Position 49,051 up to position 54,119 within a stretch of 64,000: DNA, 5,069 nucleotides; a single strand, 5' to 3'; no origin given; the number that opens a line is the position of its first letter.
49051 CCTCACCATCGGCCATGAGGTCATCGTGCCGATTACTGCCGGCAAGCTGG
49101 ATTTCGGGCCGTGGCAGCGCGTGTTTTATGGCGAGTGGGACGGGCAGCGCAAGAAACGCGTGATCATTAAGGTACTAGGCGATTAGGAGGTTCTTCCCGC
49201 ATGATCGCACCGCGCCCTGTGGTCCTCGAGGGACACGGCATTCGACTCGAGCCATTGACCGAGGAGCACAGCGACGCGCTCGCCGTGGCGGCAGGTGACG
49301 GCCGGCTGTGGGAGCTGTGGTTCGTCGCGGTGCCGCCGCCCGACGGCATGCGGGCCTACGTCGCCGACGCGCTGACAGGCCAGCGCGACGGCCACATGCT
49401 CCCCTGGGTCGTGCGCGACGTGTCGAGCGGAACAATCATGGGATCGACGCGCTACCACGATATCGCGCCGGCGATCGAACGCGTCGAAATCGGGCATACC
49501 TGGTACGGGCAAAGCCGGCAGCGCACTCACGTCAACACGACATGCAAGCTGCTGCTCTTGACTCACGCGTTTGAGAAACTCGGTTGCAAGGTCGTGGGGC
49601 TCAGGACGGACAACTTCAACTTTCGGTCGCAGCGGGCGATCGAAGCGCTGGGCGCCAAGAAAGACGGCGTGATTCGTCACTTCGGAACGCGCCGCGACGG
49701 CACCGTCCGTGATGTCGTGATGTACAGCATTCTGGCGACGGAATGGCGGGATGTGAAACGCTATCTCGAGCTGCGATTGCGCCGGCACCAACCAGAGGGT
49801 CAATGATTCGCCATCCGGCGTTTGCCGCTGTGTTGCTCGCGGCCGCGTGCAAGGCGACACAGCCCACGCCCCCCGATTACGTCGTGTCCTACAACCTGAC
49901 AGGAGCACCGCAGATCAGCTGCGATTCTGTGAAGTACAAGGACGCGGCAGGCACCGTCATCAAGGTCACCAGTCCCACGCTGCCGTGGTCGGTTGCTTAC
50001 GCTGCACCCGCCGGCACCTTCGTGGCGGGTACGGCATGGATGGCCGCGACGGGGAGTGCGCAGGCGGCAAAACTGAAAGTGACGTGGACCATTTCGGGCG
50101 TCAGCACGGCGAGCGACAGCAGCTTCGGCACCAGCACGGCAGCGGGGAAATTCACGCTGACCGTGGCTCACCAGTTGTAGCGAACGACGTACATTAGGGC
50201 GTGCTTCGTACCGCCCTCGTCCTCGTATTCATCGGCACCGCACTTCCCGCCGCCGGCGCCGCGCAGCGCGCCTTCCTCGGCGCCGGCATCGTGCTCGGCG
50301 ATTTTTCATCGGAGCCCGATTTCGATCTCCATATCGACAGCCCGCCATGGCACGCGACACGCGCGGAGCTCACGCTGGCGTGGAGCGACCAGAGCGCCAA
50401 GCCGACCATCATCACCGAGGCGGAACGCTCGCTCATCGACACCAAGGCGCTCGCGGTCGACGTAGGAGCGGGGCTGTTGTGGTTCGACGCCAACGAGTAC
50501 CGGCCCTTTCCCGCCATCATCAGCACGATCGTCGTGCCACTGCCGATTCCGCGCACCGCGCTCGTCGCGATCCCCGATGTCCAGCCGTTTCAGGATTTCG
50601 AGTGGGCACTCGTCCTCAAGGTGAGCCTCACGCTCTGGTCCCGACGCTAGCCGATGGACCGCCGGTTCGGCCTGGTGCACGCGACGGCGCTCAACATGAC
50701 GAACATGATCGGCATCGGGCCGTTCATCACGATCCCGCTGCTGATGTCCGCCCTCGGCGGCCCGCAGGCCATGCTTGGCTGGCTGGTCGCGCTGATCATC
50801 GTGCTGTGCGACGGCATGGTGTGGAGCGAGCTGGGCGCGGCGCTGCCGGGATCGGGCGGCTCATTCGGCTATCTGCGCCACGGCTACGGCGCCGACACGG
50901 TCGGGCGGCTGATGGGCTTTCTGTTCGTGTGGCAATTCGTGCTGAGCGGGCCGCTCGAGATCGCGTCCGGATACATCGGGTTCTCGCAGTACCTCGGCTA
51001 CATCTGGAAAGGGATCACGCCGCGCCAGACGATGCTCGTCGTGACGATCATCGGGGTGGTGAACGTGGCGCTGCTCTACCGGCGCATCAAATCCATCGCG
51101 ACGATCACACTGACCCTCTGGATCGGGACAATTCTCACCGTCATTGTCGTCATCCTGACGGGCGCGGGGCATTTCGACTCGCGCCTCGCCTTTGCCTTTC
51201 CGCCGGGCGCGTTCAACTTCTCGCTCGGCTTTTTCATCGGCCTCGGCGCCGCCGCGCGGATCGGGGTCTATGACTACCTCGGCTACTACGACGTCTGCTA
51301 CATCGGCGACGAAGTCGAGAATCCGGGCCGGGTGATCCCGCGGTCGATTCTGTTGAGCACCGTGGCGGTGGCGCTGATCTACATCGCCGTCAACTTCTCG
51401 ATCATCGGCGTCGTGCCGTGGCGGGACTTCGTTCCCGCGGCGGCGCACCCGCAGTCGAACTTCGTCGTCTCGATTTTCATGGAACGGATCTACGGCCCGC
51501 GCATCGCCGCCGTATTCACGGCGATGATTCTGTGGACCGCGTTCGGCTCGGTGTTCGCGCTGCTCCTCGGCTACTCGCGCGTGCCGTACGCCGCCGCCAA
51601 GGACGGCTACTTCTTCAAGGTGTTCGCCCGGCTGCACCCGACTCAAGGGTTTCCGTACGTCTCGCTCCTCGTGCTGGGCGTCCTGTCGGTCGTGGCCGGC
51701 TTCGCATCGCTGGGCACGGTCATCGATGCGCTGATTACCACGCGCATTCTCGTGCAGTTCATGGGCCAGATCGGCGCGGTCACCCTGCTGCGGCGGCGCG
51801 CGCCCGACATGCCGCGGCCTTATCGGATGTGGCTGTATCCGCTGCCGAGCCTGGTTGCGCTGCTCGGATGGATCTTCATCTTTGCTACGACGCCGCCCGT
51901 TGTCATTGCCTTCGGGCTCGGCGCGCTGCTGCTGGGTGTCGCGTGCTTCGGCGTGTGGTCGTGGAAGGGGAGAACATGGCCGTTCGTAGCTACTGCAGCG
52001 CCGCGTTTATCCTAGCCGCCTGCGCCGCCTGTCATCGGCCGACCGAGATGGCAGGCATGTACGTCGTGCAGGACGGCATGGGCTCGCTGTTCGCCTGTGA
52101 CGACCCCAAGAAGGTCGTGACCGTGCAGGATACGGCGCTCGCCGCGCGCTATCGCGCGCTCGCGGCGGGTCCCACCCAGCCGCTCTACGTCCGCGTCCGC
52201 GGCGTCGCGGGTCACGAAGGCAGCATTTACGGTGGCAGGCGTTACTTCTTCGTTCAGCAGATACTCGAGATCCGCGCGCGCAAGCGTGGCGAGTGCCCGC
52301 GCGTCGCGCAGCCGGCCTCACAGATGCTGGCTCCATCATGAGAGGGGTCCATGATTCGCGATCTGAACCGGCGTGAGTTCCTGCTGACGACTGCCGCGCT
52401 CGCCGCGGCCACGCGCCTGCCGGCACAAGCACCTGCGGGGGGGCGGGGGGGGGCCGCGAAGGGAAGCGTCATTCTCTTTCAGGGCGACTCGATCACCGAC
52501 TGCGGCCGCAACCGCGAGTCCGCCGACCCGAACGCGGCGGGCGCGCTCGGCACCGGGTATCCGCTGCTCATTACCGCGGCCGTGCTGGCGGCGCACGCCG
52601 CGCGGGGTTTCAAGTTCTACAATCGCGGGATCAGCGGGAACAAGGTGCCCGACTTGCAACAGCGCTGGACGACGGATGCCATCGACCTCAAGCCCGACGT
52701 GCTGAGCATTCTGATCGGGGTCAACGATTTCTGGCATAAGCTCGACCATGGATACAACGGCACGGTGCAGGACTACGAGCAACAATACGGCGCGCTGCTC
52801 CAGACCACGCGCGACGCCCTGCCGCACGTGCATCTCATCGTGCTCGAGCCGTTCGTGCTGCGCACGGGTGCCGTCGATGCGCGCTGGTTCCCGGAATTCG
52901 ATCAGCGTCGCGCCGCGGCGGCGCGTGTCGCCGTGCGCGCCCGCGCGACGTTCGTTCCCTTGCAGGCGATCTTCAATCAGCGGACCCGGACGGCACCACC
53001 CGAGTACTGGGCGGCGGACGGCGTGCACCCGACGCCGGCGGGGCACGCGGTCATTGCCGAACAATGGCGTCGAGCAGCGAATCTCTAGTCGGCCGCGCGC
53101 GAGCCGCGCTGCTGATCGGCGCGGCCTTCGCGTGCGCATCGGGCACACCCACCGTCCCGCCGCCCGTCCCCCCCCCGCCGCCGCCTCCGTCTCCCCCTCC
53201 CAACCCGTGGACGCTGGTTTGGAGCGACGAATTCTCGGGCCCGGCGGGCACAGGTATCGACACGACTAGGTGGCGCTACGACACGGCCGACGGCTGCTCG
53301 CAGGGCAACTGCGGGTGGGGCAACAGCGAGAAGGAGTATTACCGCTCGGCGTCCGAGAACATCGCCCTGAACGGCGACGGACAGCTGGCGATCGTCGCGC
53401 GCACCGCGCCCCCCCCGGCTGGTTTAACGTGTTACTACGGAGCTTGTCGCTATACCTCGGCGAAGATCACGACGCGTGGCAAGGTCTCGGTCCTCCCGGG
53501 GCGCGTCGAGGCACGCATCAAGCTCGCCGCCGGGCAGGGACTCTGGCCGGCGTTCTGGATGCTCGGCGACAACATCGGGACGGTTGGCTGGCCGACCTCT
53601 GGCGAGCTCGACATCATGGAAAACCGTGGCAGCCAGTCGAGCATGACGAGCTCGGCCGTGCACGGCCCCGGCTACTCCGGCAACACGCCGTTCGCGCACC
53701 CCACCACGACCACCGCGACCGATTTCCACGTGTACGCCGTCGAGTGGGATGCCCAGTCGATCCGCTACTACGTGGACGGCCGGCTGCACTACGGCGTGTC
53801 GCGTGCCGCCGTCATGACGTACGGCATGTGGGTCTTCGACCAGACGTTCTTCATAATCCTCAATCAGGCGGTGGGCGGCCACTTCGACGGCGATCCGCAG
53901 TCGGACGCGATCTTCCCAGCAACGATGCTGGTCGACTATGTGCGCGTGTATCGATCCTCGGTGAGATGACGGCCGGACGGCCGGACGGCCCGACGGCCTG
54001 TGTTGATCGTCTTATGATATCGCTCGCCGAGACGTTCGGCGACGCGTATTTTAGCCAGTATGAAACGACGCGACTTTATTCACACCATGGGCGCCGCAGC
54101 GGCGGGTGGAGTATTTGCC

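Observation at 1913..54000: At least 13 arrays of tandem 7-, 8- or 10-nt units (STRR-like) at gene junctions and in-frame inside housekeeping genes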

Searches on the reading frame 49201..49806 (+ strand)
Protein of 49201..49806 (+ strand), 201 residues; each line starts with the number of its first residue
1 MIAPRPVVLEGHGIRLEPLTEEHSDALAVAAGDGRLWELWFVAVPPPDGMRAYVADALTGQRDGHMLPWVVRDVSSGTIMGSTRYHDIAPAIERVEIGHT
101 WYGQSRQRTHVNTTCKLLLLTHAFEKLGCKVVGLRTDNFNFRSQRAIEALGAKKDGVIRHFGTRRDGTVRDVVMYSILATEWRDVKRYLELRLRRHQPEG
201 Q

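Call 68: search_protein_families(library=pfam, proteins=[window:49201-49806:+], max_evalue=0.00001)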
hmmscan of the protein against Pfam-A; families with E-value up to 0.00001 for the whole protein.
window:49201-49806:+ (201 aa): 1 family
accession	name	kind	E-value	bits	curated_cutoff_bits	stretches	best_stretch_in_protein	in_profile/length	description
PF13302.13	Acetyltransf_3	-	3.5e-15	57.3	25.4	1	15-153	3-138/138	Acetyltransferase (GNAT) domain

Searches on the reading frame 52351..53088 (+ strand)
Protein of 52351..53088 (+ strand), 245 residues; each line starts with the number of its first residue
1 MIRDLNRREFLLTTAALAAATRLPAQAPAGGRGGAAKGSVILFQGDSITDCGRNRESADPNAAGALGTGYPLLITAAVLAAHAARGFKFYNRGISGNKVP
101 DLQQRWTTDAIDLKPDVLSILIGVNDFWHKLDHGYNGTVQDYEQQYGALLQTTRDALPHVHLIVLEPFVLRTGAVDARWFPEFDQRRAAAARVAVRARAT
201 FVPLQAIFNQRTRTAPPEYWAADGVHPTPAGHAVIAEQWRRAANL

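Call 69: search_protein_families(library=pfam, proteins=[window:52351-53088:+], max_evalue=0.00001)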
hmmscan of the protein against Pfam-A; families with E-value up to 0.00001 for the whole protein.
window:52351-53088:+ (245 aa): 2 families
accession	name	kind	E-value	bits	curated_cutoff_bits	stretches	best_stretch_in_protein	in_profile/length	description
PF13472.12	Lipase_GDSL_2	-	1.2e-25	91.4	32.9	1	45-234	3-178/178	GDSL-like Lipase/Acylhydrolase family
PF00657.28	Lipase_GDSL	-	3.8e-12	47.2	23.6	1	41-239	1-208/208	GDSL-like Lipase/Acylhydrolase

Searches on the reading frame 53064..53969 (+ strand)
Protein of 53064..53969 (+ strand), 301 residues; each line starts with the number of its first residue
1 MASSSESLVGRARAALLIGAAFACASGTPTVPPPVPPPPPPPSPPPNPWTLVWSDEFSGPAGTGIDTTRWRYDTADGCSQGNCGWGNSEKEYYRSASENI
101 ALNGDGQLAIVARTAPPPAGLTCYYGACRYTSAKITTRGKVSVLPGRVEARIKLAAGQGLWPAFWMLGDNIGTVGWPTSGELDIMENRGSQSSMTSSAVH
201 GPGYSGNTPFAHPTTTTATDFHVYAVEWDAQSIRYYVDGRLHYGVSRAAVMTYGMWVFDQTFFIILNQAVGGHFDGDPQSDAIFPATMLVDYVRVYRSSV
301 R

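Call 8: search_protein_families(library=ncbifam, proteins=[window:53064-53969:+], max_evalue=0.00001)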
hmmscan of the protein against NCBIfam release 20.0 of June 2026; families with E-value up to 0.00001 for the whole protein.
window:53064-53969:+ (301 aa): 4 families
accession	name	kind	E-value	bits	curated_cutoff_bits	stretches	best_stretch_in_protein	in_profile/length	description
NF052454.1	BtaGlycanEglC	equivalog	2.8e-22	79.3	700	1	63-297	231-457/459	endo-1,3-1,4-beta-glycanase EglC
NF041449.1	K_carrageenase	equivalog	1.8e-07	30.6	350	0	219-297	202-282/283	kappa-carrageenase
NF052392.1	BetGlycExoK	equivalog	2.1e-07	30.6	350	1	130-249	89-202/261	endo-1,3-1,4-beta-glycanase ExoK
NF047856.1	BGlucanaseBglS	equivalog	3.4e-07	30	300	1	84-244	44-190/237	beta-glucanase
